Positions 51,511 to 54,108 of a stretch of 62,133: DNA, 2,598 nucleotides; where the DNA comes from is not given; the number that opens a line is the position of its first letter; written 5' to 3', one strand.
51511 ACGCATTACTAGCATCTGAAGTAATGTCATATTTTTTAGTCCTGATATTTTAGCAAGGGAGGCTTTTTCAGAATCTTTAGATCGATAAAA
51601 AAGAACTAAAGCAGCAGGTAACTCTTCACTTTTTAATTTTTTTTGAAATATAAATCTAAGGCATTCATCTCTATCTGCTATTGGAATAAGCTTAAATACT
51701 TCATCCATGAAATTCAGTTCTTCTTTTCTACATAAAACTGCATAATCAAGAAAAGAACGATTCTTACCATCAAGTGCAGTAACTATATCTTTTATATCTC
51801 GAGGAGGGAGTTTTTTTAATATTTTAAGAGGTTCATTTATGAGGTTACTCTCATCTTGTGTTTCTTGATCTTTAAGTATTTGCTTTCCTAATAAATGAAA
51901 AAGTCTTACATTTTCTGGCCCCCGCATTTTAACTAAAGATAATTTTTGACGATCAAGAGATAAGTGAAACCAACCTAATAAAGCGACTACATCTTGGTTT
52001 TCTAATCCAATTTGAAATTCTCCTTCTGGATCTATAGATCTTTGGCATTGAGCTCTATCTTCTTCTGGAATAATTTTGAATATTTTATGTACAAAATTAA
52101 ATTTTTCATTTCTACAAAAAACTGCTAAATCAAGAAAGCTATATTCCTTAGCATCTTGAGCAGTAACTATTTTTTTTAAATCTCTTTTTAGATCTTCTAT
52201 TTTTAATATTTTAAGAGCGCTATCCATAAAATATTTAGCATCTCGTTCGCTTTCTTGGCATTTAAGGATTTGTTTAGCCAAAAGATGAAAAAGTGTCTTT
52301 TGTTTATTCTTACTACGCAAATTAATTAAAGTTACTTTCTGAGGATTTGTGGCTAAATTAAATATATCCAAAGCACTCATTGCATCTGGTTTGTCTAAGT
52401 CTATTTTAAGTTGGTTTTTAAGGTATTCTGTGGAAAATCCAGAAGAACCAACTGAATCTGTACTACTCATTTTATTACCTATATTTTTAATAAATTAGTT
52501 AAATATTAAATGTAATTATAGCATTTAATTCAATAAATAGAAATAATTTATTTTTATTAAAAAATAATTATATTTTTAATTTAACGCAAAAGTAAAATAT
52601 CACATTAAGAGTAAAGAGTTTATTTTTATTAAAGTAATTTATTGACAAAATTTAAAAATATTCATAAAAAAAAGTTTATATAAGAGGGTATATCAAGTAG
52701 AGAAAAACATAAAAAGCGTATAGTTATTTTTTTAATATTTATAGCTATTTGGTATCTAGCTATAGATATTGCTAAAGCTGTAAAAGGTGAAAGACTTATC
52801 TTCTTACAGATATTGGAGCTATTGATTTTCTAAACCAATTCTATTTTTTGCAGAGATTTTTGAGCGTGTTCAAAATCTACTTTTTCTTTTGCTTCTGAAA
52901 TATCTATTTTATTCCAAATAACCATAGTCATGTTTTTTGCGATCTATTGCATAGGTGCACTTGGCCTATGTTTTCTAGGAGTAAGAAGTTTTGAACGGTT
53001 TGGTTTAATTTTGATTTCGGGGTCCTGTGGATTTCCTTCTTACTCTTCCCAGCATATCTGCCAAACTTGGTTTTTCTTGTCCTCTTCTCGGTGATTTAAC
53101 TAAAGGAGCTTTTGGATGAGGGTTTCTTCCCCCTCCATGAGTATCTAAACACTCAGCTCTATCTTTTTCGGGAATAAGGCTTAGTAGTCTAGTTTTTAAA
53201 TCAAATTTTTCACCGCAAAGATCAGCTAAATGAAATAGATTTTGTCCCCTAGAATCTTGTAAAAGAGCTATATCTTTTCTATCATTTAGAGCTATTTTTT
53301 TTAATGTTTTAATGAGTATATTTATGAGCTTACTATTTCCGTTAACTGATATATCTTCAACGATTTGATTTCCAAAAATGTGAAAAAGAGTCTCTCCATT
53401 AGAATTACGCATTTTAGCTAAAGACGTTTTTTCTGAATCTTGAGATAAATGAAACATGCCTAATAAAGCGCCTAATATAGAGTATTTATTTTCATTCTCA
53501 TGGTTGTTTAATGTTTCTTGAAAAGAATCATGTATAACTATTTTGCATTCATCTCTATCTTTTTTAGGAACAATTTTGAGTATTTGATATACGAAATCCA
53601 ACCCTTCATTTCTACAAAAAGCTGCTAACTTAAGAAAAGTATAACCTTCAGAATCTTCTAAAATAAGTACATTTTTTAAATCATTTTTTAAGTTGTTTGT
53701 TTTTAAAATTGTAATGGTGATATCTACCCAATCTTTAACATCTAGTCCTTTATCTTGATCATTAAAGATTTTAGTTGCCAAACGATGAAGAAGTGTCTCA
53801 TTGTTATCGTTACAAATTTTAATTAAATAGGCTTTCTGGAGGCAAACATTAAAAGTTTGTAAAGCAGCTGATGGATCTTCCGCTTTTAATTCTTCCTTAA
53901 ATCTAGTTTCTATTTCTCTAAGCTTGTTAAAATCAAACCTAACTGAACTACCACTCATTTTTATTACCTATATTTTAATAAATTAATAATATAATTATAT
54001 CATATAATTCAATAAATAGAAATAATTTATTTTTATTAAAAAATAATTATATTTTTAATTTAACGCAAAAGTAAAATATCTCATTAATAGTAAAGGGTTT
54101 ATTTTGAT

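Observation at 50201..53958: Family of three adjacent proteins built from 1, 3 and 2 copies of a ~115-130-aa ankyrin-derived module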

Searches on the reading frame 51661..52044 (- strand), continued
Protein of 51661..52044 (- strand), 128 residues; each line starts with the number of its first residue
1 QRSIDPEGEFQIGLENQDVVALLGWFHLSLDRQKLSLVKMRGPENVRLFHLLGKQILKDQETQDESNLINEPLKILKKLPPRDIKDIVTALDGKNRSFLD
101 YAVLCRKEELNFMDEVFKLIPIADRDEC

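Call 60: find_homologous_proteins(query=A3, max_evalue=0.001)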
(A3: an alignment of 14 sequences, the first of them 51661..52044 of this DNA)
Query A3 (14 sequences) (128 aa, profile of the alignment): 1 proteins with E <= 0.001 among 2242 candidates.
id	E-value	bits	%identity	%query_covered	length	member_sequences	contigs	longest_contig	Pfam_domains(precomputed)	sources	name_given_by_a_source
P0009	8.3e-26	108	35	58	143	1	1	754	-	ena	-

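Call 61: find_encoding_contigs(protein=P0008, flank=8000, max_places=2)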
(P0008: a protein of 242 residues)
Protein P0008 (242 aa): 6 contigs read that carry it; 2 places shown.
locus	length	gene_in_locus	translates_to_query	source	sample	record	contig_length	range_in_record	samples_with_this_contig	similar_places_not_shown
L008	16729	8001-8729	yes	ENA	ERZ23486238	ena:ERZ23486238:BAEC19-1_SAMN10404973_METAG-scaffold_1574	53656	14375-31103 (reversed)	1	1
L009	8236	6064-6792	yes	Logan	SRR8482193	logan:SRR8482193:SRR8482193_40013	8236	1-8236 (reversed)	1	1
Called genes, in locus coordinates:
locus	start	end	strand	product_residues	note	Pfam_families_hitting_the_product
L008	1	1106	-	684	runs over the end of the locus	PF01704:UDPGP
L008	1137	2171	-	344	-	PF01075:Glyco_transf_9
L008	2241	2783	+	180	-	PF02075:RuvC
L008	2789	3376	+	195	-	PF01330:RuvA_N, PF00633:HHH (faint), PF14520:HHH_5, PF07499:RuvA_C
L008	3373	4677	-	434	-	PF01535:PPR (faint), PF14559:TPR_19 (faint)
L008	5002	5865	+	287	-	-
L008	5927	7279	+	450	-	PF10396:TrmE_N, PF12631:MnmE_helical, PF00350:Dynamin_N (faint), PF01926:MMR_HSR1, PF02421:FeoB_N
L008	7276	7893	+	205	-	PF00730:HhH-GPD, PF00633:HHH (weak)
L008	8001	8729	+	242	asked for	-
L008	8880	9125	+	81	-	-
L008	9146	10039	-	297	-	PF02666:PS_Dcarbxylase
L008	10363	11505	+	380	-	PF05150:Legionella_OMP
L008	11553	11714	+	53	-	-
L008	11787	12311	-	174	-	PF13302:Acetyltransf_3, PF13420:Acetyltransf_4, PF00583:Acetyltransf_1 (weak)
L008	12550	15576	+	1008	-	PF07517:SecA_DEAD, PF00270:DEAD (faint), PF01043:SecA_PP_bind, PF00271:Helicase_C (weak), PF21090:P-loop_SecA, PF07516:SecA_SW, PF02810:SEC-C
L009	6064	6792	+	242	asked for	-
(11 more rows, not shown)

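Call 62: find_encoding_contigs(protein=P0012, flank=8000, max_places=2)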
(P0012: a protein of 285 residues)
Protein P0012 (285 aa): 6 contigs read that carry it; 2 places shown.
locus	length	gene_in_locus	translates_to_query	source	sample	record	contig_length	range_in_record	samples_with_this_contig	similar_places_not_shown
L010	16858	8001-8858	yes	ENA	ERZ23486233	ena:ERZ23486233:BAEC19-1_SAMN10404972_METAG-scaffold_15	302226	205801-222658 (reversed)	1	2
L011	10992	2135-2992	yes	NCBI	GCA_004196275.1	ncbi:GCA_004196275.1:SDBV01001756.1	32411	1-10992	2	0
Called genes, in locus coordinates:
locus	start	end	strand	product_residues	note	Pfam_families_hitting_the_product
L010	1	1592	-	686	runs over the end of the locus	PF01704:UDPGP, PF12804:NTP_transf_3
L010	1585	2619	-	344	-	PF01075:Glyco_transf_9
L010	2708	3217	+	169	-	PF02075:RuvC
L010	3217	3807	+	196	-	PF01330:RuvA_N, PF00633:HHH (faint), PF14520:HHH_5, PF07499:RuvA_C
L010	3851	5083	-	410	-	PF13173:AAA_14, PF13635:DUF4143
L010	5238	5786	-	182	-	-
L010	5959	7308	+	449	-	PF10396:TrmE_N, PF00009:GTP_EFTU (faint), PF00350:Dynamin_N (faint), PF12631:MnmE_helical, PF01926:MMR_HSR1, PF02421:FeoB_N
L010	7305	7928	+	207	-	PF00730:HhH-GPD, PF00633:HHH (weak)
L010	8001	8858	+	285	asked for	-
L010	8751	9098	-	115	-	-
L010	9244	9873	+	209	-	-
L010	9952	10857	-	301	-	PF02666:PS_Dcarbxylase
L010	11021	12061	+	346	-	PF05150:Legionella_OMP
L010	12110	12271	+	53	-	-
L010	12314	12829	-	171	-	PF13302:Acetyltransf_3, PF13420:Acetyltransf_4 (weak), PF00583:Acetyltransf_1 (weak)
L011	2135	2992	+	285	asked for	-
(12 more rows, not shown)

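Call 74: predict_structure(alignment_id=A3)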
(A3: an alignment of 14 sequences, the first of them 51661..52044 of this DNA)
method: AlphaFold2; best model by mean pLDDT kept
length: 128 residues; sequences in the alignment: 14
mean_pLDDT: 92.3   pTM: 0.86
mean pLDDT of the five models: 92.3, 92.2, 90.8, 90.7, 90.6
residues with pLDDT >= 90: 104; 70-90: 22; 50-70: 1; < 50: 1
segments of 3 or more residues with pLDDT < 50: none
pLDDT, mean of each block of 10 residues (from residue 1): 81 97 95 94 97 95 90 95 95 96 83 91 91
secondary structure, 60 per line:
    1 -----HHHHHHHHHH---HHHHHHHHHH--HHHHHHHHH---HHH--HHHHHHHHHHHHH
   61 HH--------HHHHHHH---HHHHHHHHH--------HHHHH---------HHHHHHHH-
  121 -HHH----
elements in order: H6-15 H19-28 H31-39 H48-62 H71-77 H81-89 H98-102 H112-119

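Call 77: fold_search(model_id=the predicted structure, library=pdb)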
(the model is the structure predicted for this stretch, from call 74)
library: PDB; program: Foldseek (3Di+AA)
matches with E <= 10: 589; with E <= 0.001: 0
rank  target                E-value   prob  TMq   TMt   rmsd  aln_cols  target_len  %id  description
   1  5u0k_C                7.3e-02  0.85  0.32  0.40   7.8       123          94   16  C-terminal ankyrin repeats from human liver-type glutaminase (GAB/LGA) (released 2017-05-24)
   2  5kba_B                8.1e-02  0.99  0.45  0.37   5.5       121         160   11  Computational Design of Self-Assembling Cyclic Protein Homooligomers (released 2017-04-12)
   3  5eyp_F                1.0e-01  0.63  0.31  0.31   9.6       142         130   13  TUBULIN-DARPIN COMPLEX (released 2016-07-20)
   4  4gmr_B                1.0e-01  0.54  0.27  0.24  10.0       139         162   10  Crystal Structure of Engineered Protein. Northeast Structural Genomics Consortium Target OR266. (released 2012-08-29)
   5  9f7z_G                1.1e-01  0.99  0.48  0.48   5.1       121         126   12  Crystal structure of human 4-1BB/TNFRSF9 in complex with the anti-4-1BB DARPin protein (released 2025-05-21)
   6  9f7z_C                1.1e-01  0.99  0.48  0.49   5.2       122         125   11  Crystal structure of human 4-1BB/TNFRSF9 in complex with the anti-4-1BB DARPin protein (released 2025-05-21)
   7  6zog_D                1.1e-01  0.60  0.31  0.26   9.9       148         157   11  Minocycline binding to the deep binding pocket of AcrB-I38F_I671T (released 2021-05-19)
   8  5kba_A                1.2e-01  0.98  0.46  0.39   5.5       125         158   10  Computational Design of Self-Assembling Cyclic Protein Homooligomers (released 2017-04-12)
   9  2xzt_H                1.2e-01  0.97  0.44  0.46   6.2       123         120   14  Caspase-3 in Complex with DARPin-3.4_I78S (released 2011-12-14)
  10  6q4o_D                1.2e-01  0.41  0.27  0.24  11.3       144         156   12  Fusidic acid bound AcrB_I27A (released 2019-11-13)
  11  3twt_C                1.4e-01  0.30  0.24  0.21  12.2       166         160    8  Crystal structure of ARC4 from human Tankyrase 2 in complex with peptide from human MCL1 (chimeric peptide) (released 2011-12-07)
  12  4gmr_A                1.5e-01  0.54  0.27  0.24   9.9       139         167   10  Crystal Structure of Engineered Protein. Northeast Structural Genomics Consortium Target OR266. (released 2012-08-29)
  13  3twr_D                1.5e-01  0.25  0.23  0.20  12.6       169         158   10  Crystal structure of ARC4 from human Tankyrase 2 in complex with peptide from human 3BP2 (released 2011-12-07)
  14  4hrn_B                1.6e-01  0.99  0.49  0.51   4.8       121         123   11  Structural Basis for Eliciting a Cytotoxic Effect in HER2-Overexpressing Cancer Cells via Binding to the Extracellular (released 2013-10-16)
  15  9f7z_A                1.6e-01  0.51  0.30  0.31   9.7       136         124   10  Crystal structure of human 4-1BB/TNFRSF9 in complex with the anti-4-1BB DARPin protein (released 2025-05-21)
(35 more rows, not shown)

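Call 78: list_cluster_members(proteins=[P0013, P0015, P0016, P0018, P0019, P0020, P0021, P0022, P0023, P0024])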
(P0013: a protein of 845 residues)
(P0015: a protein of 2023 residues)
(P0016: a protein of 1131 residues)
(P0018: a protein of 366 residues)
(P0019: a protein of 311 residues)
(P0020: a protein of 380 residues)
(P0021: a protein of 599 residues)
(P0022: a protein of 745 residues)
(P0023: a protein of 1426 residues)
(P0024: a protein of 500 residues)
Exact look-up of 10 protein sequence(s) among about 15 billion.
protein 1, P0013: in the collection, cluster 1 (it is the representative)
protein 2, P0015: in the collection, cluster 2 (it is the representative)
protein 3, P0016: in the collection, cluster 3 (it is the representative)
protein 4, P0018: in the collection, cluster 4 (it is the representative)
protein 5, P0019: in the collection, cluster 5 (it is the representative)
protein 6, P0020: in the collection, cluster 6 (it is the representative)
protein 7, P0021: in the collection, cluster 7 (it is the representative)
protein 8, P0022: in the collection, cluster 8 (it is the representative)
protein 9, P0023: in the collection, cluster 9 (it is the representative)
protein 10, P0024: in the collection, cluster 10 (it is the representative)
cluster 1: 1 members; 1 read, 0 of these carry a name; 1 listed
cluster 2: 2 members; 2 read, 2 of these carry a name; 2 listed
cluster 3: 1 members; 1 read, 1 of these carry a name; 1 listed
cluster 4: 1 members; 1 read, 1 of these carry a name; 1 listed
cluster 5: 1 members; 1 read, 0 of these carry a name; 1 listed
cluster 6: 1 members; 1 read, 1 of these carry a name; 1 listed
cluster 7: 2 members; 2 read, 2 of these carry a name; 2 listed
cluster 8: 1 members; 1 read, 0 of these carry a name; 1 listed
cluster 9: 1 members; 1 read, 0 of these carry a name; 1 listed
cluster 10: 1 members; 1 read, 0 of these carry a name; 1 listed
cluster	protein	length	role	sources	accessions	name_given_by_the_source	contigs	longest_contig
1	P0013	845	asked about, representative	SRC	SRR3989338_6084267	-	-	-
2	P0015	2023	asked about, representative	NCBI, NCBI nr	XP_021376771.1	uncharacterized protein LOC110465343 [Mizuhopecten yessoensis]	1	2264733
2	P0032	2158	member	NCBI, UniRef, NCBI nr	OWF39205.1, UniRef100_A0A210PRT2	Ankyrin-1 [Mizuhopecten yessoensis] | Ankyrin-1 n=2 Tax=Mizuhopecten yessoensis TaxID=6573 RepID=A0A210PRT2_MIZYE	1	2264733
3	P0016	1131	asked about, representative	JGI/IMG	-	Tfp pilus assembly protein PilN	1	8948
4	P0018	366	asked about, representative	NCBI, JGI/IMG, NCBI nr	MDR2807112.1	MAG: ankyrin repeat domain-containing protein [Puniceicoccales bacterium] | ankyrin repeat protein | ankyrin repeat domain-containing protein [Puniceicoccales bacterium]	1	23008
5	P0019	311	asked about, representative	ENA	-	-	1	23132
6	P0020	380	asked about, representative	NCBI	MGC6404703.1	MAG: hypothetical protein ACON5A_05700 [Candidatus Comchoanobacterales bacterium]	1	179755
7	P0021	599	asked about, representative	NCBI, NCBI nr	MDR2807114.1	MAG: ankyrin repeat domain-containing protein [Puniceicoccales bacterium] | ankyrin repeat domain-containing protein [Puniceicoccales bacterium]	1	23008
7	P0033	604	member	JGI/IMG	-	ankyrin repeat protein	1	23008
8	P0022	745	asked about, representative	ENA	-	-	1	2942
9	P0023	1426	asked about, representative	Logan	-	-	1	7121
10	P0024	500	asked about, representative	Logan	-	-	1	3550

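Call 86: find_encoding_contigs(protein=P0006, flank=6000, max_places=2)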
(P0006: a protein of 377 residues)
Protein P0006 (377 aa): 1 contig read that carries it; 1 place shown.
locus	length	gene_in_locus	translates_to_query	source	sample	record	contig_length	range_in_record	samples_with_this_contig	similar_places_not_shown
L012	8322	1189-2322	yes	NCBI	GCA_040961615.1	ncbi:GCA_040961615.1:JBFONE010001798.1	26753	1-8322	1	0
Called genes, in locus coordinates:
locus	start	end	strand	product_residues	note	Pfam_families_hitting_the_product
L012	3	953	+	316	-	?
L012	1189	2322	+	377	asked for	-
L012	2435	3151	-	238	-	-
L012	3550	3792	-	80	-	PF01817:CM_2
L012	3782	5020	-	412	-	PF01136:Peptidase_U32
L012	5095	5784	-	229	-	PF04055:Radical_SAM, PF13353:Fer4_12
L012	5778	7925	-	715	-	PF03477:ATP-cone, PF13597:NRDD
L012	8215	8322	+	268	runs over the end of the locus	PF10469:AKAP7_NLS (weak)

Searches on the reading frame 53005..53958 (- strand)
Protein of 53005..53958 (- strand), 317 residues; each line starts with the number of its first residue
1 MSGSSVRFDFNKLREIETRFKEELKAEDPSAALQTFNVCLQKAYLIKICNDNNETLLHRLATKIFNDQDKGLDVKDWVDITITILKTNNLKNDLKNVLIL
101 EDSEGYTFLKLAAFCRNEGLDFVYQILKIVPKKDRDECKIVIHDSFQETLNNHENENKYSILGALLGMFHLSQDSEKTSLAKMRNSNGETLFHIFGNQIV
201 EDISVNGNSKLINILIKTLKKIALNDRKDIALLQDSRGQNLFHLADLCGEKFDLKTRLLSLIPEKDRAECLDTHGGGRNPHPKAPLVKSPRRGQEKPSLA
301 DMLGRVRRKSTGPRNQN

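Call 3: search_protein_families(library=pfam, proteins=[window:53005-53958:-], max_evalue=10)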
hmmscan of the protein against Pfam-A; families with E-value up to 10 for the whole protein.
window:53005-53958:- (317 aa): 2 families
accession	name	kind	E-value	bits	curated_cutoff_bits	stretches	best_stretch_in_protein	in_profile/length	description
PF25242.1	Ubiquitin_UBP8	-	0.032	14.4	27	1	44-77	12-45/55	UBP8-like, ubiquitin-like domain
PF22545.2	2CompARG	-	0.06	13.8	27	1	50-167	69-161/170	2-Component system ADP-ribose glycohydrolase domain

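Call 4: search_protein_families(library=ncbifam, proteins=[window:53005-53958:-], max_evalue=10)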
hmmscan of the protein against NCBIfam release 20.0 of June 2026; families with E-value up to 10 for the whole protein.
window:53005-53958:- (317 aa): 1 family
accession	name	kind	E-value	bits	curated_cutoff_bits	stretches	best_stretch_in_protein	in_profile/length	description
TIGR04226.1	RrgB_K2N_iso_D2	domain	0.1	13.5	30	1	117-197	18-85/123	isopeptide-forming domain-containing fimbrial protein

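Call 45: find_encoding_contigs(protein=window:53005-53958:-, flank=3000, max_places=4)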
Protein window:53005-53958:- (317 aa): 10 contigs read that carry it; 4 places shown.
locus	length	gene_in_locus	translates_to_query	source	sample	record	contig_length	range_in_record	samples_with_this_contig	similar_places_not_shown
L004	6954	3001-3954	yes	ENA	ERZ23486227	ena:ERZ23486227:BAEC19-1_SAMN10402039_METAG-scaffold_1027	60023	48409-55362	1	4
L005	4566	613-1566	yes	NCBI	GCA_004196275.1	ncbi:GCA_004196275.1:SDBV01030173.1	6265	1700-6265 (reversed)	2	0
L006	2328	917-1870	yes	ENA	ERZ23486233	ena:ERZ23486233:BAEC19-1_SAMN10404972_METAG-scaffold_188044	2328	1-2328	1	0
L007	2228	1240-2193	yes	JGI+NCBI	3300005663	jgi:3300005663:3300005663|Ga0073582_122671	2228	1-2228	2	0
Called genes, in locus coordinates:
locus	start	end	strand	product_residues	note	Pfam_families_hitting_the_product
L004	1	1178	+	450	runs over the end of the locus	PF10396:TrmE_N, PF12631:MnmE_helical, PF00350:Dynamin_N (faint), PF01926:MMR_HSR1, PF02421:FeoB_N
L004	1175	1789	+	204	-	PF00730:HhH-GPD, PF00633:HHH (weak)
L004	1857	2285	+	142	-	PF05014:Nuc_deoxyrib_tr (weak)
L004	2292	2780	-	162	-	-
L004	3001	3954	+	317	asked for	-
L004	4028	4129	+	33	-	-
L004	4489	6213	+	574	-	-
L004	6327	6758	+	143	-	-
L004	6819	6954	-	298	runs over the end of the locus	PF02666:PS_Dcarbxylase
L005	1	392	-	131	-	?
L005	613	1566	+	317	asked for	-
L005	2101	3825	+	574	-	-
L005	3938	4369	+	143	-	-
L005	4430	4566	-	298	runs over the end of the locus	PF02666:PS_Dcarbxylase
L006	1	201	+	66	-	?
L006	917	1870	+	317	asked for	-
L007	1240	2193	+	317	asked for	-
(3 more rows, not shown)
